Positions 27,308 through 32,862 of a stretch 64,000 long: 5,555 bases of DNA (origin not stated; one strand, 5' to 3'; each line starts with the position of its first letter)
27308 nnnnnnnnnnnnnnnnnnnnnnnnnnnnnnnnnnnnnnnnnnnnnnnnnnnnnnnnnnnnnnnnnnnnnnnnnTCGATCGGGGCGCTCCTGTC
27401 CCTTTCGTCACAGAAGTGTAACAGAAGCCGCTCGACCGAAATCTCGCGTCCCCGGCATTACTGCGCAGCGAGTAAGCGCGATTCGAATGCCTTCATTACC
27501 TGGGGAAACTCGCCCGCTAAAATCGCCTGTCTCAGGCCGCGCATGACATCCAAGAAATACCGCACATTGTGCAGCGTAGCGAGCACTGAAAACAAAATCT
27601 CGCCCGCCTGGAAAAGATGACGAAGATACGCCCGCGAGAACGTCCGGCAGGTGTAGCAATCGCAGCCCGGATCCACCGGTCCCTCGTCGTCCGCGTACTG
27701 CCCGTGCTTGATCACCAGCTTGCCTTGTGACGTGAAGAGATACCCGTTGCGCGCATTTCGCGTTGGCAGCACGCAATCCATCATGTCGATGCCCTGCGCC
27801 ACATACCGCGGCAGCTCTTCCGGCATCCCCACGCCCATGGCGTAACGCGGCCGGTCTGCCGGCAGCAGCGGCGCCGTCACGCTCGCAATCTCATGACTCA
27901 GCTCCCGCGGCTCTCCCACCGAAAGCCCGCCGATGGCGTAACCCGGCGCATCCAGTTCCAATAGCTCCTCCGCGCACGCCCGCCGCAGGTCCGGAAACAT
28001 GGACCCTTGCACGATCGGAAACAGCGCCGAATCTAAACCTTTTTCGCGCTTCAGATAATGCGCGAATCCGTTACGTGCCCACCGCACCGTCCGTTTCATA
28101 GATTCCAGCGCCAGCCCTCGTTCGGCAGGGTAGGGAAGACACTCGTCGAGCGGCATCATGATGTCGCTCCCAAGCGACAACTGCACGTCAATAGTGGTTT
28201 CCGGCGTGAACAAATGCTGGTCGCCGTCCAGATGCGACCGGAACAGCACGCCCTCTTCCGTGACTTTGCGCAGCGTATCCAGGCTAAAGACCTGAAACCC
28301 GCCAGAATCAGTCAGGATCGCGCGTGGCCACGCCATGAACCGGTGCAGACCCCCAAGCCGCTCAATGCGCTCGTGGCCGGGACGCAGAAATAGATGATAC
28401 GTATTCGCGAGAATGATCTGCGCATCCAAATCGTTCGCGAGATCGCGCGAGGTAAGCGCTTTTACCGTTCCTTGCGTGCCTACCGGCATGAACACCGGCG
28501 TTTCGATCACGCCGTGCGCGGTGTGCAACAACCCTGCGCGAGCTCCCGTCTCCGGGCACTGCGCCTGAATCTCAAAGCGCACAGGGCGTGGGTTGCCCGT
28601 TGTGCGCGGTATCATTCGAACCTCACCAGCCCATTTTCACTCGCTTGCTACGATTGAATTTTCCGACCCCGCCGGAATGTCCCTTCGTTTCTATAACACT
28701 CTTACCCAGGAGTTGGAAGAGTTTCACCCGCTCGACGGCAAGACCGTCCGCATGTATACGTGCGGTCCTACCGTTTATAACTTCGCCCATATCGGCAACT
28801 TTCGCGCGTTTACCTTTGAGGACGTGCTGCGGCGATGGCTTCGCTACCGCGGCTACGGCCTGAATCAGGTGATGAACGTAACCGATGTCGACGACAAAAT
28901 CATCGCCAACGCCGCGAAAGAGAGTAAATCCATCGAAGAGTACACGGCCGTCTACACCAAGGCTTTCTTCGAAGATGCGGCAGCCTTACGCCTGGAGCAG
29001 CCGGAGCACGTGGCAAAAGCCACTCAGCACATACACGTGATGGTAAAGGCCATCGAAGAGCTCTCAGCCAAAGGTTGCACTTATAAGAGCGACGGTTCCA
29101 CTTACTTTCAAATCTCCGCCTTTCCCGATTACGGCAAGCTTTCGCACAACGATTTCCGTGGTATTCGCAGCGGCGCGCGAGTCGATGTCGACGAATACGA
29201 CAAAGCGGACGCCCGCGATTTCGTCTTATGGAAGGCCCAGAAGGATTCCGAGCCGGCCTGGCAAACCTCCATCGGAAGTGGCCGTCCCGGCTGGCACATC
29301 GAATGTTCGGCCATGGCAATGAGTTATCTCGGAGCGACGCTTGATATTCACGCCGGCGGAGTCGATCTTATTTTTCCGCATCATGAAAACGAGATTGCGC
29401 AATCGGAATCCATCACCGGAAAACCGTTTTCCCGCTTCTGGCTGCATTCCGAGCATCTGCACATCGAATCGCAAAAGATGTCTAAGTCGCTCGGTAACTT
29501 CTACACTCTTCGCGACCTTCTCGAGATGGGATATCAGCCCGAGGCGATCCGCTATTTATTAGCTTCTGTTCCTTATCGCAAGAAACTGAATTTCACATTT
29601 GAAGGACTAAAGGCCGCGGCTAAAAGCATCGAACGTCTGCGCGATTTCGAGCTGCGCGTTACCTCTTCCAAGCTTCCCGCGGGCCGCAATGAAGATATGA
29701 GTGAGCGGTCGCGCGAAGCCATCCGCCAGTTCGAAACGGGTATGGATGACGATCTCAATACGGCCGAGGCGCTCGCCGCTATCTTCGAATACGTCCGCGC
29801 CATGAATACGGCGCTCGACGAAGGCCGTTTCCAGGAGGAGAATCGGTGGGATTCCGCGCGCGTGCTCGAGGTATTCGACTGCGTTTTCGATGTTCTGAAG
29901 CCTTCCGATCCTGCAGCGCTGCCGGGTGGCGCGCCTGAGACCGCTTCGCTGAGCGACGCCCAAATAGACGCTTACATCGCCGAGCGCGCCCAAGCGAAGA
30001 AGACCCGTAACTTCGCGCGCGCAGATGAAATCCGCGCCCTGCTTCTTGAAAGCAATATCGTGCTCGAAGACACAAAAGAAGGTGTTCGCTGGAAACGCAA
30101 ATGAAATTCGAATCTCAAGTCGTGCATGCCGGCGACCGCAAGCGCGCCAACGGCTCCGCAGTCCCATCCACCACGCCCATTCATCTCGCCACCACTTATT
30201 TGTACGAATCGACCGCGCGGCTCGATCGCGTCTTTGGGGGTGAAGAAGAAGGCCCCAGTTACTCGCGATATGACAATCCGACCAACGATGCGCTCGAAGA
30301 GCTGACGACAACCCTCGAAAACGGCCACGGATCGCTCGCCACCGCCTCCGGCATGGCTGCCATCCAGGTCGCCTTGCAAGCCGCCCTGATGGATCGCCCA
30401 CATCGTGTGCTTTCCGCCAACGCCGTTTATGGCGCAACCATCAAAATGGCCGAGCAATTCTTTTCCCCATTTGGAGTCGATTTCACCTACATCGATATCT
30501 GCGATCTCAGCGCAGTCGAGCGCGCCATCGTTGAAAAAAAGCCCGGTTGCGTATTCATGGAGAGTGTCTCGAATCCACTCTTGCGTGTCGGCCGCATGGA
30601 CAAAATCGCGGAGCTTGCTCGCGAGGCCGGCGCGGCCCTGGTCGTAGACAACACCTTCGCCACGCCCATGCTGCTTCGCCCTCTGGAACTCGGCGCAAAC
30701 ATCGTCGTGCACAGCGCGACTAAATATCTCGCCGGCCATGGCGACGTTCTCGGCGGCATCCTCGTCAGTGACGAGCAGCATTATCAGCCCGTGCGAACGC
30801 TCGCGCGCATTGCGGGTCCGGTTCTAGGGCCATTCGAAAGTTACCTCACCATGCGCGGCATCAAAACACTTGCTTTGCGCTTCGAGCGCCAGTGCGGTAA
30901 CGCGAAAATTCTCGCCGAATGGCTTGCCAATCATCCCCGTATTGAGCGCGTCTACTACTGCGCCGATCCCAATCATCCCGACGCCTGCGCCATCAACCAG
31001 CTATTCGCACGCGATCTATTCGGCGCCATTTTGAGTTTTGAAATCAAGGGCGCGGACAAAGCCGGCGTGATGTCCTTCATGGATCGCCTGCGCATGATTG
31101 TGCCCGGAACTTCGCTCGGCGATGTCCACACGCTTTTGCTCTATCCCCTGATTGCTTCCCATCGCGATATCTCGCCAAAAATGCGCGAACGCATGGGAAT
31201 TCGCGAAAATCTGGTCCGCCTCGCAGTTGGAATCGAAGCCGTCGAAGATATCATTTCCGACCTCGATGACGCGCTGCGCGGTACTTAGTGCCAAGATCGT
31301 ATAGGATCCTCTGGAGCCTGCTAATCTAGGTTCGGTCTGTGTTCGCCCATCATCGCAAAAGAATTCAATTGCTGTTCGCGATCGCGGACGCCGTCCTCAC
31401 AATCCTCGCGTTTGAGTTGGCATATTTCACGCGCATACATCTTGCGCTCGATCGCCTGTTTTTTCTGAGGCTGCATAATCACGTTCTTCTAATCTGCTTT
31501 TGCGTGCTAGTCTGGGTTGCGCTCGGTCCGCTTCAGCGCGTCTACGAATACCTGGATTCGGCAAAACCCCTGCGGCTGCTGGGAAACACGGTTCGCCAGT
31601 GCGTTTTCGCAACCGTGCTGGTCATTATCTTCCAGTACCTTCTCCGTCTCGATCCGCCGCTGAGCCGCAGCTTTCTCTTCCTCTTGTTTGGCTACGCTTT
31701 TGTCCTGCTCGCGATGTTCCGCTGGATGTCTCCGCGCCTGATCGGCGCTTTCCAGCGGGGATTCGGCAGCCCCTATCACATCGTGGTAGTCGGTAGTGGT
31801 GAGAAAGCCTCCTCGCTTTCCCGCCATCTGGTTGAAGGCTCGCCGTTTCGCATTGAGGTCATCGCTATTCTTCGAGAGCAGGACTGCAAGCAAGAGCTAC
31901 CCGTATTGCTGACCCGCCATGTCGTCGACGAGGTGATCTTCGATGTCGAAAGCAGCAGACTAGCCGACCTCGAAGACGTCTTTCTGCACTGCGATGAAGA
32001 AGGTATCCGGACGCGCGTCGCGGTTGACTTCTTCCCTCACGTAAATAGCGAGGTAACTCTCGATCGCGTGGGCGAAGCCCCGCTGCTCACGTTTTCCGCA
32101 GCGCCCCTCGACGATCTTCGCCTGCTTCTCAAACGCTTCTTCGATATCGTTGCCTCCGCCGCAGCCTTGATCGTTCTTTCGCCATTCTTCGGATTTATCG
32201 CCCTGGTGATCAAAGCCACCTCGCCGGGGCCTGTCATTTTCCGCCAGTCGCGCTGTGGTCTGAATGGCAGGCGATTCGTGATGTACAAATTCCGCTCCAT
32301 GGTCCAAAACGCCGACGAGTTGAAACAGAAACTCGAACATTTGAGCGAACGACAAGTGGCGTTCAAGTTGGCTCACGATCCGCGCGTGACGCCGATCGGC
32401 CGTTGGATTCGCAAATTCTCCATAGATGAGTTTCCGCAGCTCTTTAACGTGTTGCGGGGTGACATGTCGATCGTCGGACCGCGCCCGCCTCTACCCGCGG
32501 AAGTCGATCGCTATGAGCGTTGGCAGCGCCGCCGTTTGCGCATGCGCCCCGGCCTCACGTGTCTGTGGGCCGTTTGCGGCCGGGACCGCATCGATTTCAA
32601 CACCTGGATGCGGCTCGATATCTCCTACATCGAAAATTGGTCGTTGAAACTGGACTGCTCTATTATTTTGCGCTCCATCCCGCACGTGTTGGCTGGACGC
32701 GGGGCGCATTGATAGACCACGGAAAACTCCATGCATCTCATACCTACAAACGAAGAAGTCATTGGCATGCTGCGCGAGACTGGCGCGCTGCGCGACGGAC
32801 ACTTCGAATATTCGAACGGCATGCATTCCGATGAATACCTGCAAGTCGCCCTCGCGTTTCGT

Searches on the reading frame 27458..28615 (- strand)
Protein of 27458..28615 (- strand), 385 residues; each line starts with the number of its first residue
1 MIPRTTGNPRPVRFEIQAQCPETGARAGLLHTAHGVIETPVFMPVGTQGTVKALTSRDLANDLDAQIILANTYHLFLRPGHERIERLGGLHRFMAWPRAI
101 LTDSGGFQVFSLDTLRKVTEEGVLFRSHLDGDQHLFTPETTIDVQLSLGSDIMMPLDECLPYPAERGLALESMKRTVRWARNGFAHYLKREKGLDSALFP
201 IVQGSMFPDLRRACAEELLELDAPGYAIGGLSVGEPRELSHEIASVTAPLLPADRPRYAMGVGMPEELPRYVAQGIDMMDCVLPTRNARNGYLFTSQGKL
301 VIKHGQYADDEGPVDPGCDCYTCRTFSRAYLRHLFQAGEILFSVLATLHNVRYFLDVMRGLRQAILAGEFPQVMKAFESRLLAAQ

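Call 13: search_protein_families(library=pfam, proteins=[window:27458-28615:-], max_evalue=0.001)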
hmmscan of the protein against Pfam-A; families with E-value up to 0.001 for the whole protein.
window:27458-28615:- (385 aa): 1 family
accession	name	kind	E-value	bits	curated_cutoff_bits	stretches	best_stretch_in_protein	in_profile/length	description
PF01702.25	TGT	-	3.4e-151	503.8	26.3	1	24-379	2-353/357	Queuine tRNA-ribosyltransferase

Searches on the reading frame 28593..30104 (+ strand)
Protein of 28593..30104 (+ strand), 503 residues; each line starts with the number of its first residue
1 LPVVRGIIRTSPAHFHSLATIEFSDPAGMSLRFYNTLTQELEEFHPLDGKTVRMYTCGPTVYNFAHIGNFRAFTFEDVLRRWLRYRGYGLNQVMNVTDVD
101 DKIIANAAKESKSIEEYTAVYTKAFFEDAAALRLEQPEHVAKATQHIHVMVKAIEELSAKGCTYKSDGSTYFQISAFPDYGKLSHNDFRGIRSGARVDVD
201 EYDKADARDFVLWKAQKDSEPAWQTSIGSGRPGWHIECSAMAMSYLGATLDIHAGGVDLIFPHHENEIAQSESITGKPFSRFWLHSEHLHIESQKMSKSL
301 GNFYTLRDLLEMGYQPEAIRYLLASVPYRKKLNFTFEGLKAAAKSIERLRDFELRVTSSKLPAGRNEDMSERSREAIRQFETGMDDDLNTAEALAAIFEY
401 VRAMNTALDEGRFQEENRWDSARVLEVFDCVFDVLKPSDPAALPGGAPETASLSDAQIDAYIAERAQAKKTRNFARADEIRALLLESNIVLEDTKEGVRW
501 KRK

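Call 16: search_protein_families(library=pfam, proteins=[window:28593-30104:+], max_evalue=0.001)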
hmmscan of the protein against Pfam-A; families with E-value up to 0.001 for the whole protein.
window:28593-30104:+ (503 aa): 5 families
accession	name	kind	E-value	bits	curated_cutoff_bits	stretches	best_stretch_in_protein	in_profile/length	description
PF01406.26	tRNA-synt_1e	-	4.5e-110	368.2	27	1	44-343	2-300/301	tRNA synthetases class I (C) catalytic domain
PF09334.17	tRNA-synt_1g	-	4e-11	42.8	20.1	1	285-339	317-371/391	tRNA synthetases class I (M)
PF09190.17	DALR_2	-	8.4e-11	42.7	22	1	379-429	1-47/57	DALR domain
PF01921.24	tRNA-synt_1f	-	6.1e-08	32.4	27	1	289-350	275-336/360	tRNA synthetases class I (K)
PF00133.28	tRNA-synt_1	-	9.7e-06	25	22.7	1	251-334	330-413/414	tRNA synthetases class I (I, L, M and V)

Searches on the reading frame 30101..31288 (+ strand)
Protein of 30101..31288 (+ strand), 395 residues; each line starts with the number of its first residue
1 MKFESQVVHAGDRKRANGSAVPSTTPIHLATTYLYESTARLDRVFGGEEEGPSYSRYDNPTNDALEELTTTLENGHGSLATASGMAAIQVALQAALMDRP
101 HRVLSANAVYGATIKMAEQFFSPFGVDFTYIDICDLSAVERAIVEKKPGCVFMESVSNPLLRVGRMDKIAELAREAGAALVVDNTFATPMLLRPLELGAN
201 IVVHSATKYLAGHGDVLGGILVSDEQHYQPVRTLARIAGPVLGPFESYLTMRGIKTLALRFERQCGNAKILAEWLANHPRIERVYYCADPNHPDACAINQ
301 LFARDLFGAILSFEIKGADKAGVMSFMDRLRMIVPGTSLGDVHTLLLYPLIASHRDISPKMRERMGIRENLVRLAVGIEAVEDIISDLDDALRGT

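Call 16: search_protein_families(library=pfam, proteins=[window:30101-31288:+], max_evalue=0.001)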
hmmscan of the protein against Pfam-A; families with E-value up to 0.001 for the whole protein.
window:30101-31288:+ (395 aa): 3 families
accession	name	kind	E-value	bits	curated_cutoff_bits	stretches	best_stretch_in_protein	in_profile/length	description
PF01053.26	Cys_Met_Meta_PP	-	1.6e-114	382.9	27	1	5-392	2-380/381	Cys/Met metabolism PLP-dependent enzyme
PF00155.27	Aminotran_1_2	-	1.3e-05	25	19.7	1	50-241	31-248/361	Aminotransferase class I and II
PF01041.23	DegT_DnrJ_EryC1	-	0.0004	20.2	19.8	1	61-187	25-149/360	DegT/DnrJ/EryC1/StrS aminotransferase family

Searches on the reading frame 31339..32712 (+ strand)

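Call 16: search_protein_families(library=pfam, proteins=[window:31339-32712:+], max_evalue=0.001)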
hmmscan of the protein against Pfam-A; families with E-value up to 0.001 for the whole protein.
window:31339-32712:+ (457 aa): 1 family
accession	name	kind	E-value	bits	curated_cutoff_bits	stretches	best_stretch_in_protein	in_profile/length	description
PF02397.22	Bac_transf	-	7.8e-66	221.5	27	1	265-451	1-178/179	Bacterial sugar transferase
